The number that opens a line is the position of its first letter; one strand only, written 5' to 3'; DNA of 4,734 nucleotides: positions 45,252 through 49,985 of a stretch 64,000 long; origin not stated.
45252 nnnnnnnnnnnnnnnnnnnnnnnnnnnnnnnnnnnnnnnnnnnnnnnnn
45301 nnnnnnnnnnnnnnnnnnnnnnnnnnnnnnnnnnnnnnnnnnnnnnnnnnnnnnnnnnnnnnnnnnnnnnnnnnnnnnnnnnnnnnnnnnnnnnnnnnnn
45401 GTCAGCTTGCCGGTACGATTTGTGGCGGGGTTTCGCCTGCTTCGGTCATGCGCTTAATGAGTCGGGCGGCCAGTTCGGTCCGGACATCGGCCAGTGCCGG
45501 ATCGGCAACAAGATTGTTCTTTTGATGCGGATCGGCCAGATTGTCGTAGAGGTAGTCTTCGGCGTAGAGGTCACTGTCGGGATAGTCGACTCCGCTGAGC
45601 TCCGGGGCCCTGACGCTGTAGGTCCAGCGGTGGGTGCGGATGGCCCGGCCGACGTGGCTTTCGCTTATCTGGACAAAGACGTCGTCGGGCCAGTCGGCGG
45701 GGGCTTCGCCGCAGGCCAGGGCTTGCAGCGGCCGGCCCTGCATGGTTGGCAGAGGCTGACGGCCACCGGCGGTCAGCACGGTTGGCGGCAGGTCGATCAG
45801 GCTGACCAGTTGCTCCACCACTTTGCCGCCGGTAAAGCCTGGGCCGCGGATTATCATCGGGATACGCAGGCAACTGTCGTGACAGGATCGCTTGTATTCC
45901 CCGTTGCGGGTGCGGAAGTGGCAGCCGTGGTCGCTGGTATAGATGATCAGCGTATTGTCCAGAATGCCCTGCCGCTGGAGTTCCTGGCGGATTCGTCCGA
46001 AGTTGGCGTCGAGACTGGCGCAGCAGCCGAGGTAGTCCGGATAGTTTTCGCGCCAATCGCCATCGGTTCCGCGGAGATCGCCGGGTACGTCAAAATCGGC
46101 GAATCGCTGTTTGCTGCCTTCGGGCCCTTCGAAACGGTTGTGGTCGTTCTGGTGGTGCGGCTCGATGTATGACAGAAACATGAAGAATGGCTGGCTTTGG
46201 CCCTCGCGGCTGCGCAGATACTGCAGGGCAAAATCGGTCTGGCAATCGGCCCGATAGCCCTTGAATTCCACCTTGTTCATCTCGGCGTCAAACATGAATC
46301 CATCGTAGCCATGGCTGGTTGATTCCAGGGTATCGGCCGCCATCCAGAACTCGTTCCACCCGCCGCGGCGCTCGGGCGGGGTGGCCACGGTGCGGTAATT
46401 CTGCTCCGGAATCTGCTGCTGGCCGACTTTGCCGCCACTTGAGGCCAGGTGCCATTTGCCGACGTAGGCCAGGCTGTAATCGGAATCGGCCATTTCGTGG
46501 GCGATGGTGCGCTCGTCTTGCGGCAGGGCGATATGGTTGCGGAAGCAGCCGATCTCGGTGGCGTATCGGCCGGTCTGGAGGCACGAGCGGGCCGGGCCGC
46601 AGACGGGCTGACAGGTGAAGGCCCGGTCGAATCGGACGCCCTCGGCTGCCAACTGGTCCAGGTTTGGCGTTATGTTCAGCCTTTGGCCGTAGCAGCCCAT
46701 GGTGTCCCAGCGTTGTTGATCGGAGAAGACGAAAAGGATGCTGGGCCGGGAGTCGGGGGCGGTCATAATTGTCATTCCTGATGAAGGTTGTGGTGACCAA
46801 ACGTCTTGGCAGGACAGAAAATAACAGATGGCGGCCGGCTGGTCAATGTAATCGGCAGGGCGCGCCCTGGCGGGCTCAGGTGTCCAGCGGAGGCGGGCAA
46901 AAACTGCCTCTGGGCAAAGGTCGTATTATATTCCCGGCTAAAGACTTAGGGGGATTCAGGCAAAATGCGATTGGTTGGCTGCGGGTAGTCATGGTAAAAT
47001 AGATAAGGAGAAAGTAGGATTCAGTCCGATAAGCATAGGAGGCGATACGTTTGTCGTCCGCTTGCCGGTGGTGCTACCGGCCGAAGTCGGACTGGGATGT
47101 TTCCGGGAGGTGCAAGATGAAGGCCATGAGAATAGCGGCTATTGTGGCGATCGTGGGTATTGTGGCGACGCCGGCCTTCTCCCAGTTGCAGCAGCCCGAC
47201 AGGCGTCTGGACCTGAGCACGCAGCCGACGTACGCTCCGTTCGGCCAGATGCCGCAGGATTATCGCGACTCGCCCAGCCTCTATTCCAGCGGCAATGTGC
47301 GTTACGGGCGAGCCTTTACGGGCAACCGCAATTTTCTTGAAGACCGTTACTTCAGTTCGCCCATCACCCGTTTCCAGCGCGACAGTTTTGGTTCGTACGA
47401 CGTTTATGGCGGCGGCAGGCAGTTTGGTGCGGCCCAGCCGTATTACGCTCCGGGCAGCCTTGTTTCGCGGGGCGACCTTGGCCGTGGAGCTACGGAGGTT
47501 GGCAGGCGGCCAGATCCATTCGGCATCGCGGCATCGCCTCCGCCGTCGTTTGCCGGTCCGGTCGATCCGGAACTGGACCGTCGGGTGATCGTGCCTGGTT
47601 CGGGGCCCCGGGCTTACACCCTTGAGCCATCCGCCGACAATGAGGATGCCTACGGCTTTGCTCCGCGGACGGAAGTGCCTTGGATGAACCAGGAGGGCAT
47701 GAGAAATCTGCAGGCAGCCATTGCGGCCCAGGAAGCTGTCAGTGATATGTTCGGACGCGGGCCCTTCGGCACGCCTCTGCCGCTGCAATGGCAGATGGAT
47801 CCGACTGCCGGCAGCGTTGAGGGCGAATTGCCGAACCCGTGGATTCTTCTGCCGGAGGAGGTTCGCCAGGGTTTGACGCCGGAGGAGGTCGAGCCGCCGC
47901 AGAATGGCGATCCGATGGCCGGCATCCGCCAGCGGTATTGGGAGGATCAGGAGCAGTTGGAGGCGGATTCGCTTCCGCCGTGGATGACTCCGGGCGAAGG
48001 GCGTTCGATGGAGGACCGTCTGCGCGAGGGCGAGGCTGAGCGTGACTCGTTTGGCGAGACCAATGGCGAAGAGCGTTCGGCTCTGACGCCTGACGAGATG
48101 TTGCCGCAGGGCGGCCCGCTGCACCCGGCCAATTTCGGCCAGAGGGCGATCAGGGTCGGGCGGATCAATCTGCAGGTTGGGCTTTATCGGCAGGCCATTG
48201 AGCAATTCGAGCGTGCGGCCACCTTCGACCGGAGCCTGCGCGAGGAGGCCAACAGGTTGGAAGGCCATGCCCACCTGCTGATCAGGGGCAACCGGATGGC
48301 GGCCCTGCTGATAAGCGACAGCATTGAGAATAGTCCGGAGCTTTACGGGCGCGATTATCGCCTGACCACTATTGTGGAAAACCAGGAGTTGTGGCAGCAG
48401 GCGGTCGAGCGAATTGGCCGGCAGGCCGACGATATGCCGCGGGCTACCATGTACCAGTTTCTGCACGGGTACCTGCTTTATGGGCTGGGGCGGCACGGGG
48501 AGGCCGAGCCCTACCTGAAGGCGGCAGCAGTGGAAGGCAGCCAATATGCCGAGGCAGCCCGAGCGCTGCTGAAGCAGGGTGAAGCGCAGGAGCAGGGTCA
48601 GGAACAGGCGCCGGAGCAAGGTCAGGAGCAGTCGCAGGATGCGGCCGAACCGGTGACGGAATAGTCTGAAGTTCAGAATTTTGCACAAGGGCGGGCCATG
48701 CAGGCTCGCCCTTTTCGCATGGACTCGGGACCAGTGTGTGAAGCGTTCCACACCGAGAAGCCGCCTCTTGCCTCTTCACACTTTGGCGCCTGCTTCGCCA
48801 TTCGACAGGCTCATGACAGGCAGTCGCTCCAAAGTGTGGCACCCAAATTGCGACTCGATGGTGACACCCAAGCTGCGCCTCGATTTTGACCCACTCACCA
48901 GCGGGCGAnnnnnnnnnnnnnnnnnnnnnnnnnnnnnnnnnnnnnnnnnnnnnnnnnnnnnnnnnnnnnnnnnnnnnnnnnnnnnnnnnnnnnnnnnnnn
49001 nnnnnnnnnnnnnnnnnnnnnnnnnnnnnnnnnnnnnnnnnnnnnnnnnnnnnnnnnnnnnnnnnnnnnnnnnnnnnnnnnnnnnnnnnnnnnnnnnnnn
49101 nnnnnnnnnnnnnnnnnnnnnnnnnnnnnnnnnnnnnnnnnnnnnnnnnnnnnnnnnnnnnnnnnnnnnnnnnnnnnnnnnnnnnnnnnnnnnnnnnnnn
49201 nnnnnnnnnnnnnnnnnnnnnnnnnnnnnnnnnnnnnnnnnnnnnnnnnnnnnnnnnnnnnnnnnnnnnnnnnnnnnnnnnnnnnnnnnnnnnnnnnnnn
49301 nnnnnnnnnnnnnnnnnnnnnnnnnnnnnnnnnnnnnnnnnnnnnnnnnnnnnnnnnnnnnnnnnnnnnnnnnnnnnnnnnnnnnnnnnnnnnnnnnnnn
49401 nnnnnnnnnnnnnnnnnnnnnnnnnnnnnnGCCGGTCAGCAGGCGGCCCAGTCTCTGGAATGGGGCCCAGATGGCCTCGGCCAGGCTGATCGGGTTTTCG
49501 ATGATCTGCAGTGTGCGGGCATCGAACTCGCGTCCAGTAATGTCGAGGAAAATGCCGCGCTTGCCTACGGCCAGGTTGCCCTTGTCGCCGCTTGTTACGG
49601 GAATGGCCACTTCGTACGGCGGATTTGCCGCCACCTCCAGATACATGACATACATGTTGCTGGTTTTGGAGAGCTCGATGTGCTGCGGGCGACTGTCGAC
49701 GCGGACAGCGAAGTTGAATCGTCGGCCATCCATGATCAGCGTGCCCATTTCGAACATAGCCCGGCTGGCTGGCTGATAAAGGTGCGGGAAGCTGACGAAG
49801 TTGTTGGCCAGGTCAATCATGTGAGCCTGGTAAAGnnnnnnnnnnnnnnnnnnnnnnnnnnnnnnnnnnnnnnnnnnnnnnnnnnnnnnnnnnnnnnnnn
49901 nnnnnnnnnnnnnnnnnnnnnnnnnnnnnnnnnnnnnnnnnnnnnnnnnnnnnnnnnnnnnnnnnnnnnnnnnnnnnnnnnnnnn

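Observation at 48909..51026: Large EF-hand-containing membrane-anchored protein of unknown function adjacent to a DUF2254 membrane protein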

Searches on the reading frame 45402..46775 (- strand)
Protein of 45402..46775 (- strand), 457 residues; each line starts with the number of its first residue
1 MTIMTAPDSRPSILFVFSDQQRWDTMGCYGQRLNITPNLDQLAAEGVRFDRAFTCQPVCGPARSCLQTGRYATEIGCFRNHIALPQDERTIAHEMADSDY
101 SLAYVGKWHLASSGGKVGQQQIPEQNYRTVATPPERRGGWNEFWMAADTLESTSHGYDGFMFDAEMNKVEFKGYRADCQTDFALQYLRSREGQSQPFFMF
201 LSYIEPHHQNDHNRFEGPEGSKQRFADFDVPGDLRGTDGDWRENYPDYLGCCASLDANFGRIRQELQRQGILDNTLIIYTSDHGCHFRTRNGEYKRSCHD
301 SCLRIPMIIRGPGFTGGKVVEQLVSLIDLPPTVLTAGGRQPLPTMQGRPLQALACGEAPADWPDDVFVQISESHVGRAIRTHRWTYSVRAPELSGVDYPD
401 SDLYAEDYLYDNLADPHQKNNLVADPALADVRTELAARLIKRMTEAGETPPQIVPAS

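Call 3: search_protein_families(library=pfam, proteins=[window:45402-46775:-], max_evalue=1)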
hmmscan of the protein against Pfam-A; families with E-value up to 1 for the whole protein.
window:45402-46775:- (457 aa): 7 families
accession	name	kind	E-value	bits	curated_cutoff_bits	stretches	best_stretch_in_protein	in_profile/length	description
PF00884.28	Sulfatase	-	1.7e-51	175.8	25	1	11-336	1-298/301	Sulfatase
PF16347.10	SGSH_C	-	1.8e-14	54.6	29.3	1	295-442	8-151/154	N-sulphoglucosamine sulphohydrolase, C-terminal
PF01663.27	Phosphodiest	-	1.8e-10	41.4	23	1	15-285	3-221/342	Type I phosphodiesterase / nucleotide pyrophosphatase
PF02995.22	DUF229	-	0.0016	17.7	25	1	248-288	306-346/496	Protein of unknown function (DUF229)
PF07394.17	DUF1501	-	0.055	13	27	1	252-289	268-305/390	Protein of unknown function (DUF1501)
PF01676.23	Metalloenzyme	-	0.11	12.4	24.3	1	244-335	165-246/252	Metalloenzyme superfamily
PF04185.19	Phosphoesterase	-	0.16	11.5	23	0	24-134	97-209/356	Phosphoesterase family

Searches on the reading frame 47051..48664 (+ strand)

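Call 3: search_protein_families(library=pfam, proteins=[window:47051-48664:+], max_evalue=1)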
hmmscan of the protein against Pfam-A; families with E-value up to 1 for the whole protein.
window:47051-48664:+ (537 aa): 6 families
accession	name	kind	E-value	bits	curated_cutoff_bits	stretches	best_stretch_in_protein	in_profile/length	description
PF13181.12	TPR_8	-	0.0022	18.4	25.7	0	470-492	5-27/34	Tetratricopeptide repeat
PF13424.12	TPR_12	-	0.027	15.1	30.1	0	446-492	24-71/77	Tetratricopeptide repeat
PF13432.12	TPR_16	-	0.049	14.5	32.7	2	471-517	2-45/65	Tetratricopeptide repeat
PF07719.23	TPR_2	-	0.081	13.5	27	0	369-392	7-30/34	Tetratricopeptide repeat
PF00515.34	TPR_1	-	0.082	13.2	27.8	0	370-394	8-32/34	Tetratricopeptide repeat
PF13428.12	TPR_14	-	0.64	11.3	23.5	0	473-507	8-42/44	Tetratricopeptide repeat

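Call 4: search_protein_families(library=ncbifam, proteins=[window:47051-48664:+], max_evalue=1)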
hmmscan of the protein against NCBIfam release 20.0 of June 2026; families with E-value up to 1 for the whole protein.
window:47051-48664:+ (537 aa): 2 families
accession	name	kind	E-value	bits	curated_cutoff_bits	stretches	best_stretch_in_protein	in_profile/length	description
NF040959.1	MamA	equivalog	0.0063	16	200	1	374-490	82-197/204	magnetosome protein MamA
NF008753.0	PRK11788.1-1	equivalog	0.19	10.8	395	1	365-476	216-326/389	lipopolysaccharide assembly protein LapB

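Call 7: search_protein_families(library=padloc, proteins=[window:47051-48664:+], max_evalue=1)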
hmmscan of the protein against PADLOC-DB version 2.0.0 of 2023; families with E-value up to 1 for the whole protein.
window:47051-48664:+ (537 aa): 0 families

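Call 8: search_protein_families(library=phrogs, proteins=[window:47051-48664:+], max_evalue=1)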
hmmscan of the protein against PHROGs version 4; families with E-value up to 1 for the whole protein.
window:47051-48664:+ (537 aa): 0 families

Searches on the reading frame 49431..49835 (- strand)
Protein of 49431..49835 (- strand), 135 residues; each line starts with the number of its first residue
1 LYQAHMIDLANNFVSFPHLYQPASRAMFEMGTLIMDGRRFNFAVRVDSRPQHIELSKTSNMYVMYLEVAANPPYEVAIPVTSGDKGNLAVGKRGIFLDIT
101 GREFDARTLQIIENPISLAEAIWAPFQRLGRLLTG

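Call 53: predict_structure(alignment_id=A3)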
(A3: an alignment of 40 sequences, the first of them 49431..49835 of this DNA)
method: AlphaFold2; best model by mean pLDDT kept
length: 135 residues; sequences in the alignment: 40
mean_pLDDT: 75.9   pTM: 0.65
mean pLDDT of the five models: 75.9, 75.8, 75.4, 75.1, 73.7
residues with pLDDT >= 90: 48; 70-90: 40; 50-70: 20; < 50: 27
segments of 3 or more residues with pLDDT < 50: 1-26
pLDDT, mean of each block of 10 residues (from residue 1): 45 42 56 92 88 77 91 92 80 95 96 67 71 68
secondary structure, 60 per line:
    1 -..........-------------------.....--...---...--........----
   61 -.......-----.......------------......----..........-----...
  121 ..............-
elements in order: H2-11 E31-35 E38-40 E44-46 H49-56 E62-68 E74-80 E93-98 E103-112 H118-134
